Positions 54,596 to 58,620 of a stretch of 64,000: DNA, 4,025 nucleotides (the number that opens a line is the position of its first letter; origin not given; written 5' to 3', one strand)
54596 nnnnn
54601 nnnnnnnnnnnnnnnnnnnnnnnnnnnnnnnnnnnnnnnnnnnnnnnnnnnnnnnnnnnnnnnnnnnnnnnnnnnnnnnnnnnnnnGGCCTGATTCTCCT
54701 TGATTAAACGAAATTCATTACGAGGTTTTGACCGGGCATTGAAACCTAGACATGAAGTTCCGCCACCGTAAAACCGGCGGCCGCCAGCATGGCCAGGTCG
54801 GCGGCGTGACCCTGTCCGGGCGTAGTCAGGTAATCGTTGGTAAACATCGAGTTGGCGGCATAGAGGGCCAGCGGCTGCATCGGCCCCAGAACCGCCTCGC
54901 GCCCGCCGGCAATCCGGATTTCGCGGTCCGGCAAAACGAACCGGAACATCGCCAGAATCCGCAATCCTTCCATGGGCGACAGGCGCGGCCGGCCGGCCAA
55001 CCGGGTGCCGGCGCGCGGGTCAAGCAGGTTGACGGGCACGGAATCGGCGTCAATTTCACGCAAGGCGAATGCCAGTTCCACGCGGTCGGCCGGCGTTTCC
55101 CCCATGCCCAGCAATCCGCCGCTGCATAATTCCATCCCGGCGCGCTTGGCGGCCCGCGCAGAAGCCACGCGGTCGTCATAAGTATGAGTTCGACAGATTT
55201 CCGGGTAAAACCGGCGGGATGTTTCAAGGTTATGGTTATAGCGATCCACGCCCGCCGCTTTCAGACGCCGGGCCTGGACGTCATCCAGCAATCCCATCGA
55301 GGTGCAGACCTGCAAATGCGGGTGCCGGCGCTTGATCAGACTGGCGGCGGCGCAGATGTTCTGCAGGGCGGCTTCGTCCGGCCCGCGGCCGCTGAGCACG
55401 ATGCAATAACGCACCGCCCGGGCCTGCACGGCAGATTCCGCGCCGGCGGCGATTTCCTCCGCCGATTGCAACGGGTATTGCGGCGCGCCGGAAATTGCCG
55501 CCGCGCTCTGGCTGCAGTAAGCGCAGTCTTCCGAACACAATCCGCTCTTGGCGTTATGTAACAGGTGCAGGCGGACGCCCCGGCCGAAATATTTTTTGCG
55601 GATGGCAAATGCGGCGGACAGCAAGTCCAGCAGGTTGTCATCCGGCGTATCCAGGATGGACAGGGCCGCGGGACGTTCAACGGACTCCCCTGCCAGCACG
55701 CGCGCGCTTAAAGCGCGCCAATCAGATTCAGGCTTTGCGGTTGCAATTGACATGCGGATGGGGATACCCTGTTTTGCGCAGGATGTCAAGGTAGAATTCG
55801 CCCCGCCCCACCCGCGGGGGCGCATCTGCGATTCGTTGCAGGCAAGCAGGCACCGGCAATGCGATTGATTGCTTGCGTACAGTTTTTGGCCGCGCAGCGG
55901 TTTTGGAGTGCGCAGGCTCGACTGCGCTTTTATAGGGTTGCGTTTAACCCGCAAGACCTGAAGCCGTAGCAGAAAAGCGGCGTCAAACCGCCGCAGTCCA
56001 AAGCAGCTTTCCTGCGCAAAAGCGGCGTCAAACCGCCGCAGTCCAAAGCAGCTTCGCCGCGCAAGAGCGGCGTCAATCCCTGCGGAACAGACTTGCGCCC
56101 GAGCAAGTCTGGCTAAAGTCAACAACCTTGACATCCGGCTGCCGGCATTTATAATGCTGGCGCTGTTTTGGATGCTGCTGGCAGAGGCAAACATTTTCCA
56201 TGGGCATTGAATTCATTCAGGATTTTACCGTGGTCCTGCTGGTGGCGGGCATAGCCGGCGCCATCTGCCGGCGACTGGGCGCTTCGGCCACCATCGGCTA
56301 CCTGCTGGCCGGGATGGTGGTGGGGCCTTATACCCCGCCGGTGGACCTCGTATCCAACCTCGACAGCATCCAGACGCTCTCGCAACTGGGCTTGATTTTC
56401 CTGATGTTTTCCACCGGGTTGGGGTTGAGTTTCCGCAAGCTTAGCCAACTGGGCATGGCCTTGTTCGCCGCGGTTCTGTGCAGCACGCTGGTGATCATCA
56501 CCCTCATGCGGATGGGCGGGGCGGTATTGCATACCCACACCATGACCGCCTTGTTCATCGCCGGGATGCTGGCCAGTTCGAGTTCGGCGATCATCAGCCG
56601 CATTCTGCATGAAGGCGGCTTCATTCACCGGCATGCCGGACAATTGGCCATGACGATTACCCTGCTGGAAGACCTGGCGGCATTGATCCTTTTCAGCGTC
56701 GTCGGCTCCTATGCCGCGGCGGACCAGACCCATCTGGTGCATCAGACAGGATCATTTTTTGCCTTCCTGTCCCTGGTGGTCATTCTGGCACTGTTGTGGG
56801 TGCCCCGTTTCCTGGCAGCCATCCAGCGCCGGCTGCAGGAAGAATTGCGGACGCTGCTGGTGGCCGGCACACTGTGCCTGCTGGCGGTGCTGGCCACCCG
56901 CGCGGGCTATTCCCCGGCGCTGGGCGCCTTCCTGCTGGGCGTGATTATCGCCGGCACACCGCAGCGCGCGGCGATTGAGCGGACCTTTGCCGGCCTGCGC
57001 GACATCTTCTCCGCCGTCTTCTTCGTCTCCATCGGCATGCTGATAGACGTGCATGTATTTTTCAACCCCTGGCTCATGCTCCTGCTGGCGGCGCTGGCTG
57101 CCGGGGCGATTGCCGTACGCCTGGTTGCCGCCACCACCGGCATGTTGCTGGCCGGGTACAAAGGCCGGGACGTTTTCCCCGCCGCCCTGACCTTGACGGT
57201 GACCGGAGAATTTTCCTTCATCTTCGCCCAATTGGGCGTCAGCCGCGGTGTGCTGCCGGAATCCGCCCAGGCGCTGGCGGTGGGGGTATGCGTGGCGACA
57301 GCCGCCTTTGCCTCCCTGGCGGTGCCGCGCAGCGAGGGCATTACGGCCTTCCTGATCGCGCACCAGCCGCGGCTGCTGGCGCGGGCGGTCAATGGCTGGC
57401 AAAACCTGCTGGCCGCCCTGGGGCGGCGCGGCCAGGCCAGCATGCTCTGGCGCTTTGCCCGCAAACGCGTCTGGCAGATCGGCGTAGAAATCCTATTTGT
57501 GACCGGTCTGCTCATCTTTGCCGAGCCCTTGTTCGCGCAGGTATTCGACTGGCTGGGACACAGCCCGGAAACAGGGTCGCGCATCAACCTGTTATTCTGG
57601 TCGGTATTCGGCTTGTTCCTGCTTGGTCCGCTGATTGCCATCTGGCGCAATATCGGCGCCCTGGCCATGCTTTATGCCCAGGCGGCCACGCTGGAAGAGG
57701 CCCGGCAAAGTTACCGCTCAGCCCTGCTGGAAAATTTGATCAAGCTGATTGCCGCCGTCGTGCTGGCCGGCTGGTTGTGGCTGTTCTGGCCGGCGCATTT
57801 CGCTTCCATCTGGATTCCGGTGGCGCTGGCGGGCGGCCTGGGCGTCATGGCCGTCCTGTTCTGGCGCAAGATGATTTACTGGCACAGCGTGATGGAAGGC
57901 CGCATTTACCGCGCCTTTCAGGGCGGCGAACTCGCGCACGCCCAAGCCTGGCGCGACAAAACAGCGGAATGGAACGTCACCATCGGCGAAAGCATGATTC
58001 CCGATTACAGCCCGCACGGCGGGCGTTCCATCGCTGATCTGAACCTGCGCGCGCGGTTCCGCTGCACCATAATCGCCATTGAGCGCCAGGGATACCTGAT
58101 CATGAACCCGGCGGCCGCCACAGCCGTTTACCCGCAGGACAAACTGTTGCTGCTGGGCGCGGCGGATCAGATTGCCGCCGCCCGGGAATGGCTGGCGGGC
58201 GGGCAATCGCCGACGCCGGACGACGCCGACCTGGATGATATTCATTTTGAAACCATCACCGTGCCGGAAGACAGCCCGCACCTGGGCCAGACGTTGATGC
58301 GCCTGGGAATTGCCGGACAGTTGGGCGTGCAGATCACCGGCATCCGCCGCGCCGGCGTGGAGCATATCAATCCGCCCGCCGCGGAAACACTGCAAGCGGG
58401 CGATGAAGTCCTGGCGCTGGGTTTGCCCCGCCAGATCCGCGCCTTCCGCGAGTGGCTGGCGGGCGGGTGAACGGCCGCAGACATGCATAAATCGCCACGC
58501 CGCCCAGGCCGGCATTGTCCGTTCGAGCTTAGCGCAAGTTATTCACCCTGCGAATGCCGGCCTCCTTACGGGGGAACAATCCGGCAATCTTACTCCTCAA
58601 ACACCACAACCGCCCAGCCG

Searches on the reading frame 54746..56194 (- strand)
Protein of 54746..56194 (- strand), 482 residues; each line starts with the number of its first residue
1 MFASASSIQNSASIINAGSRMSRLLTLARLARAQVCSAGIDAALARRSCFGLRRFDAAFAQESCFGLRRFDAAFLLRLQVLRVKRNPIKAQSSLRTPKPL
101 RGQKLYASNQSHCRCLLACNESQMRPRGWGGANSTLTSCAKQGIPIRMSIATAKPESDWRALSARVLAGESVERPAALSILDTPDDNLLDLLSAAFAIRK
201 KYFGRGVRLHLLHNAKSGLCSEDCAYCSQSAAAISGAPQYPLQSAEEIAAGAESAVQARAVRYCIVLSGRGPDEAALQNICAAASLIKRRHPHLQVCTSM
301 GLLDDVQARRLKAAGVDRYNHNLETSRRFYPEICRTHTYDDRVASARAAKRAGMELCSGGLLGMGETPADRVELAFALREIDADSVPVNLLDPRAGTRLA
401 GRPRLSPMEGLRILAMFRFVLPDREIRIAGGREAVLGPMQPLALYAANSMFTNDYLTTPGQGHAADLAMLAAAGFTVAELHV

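Call 89: search_protein_families(library=pfam, proteins=[window:54746-56194:-], max_evalue=0.001)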
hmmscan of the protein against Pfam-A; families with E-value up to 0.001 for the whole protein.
window:54746-56194:- (482 aa): 2 families
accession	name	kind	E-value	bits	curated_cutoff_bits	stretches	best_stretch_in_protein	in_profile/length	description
PF04055.27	Radical_SAM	-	1.3e-23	84.4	29.5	1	219-375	6-163/166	Radical SAM superfamily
PF06968.18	BATS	-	9.5e-23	80.6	22.2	1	387-475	1-87/88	Biotin and Thiamin Synthesis associated domain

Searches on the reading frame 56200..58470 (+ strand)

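Call 89: search_protein_families(library=pfam, proteins=[window:56200-58470:+], max_evalue=0.001)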
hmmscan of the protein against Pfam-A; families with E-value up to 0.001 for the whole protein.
window:56200-58470:+ (756 aa): 2 families
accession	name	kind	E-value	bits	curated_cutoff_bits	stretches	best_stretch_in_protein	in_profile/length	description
PF00999.27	Na_H_Exchanger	-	4.4e-48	164.5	26.2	1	13-374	4-368/375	Sodium/hydrogen exchanger, transmembrane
PF02080.26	TrkA_C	-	2.2e-24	85.5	27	2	685-753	3-70/71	TrkA-C domain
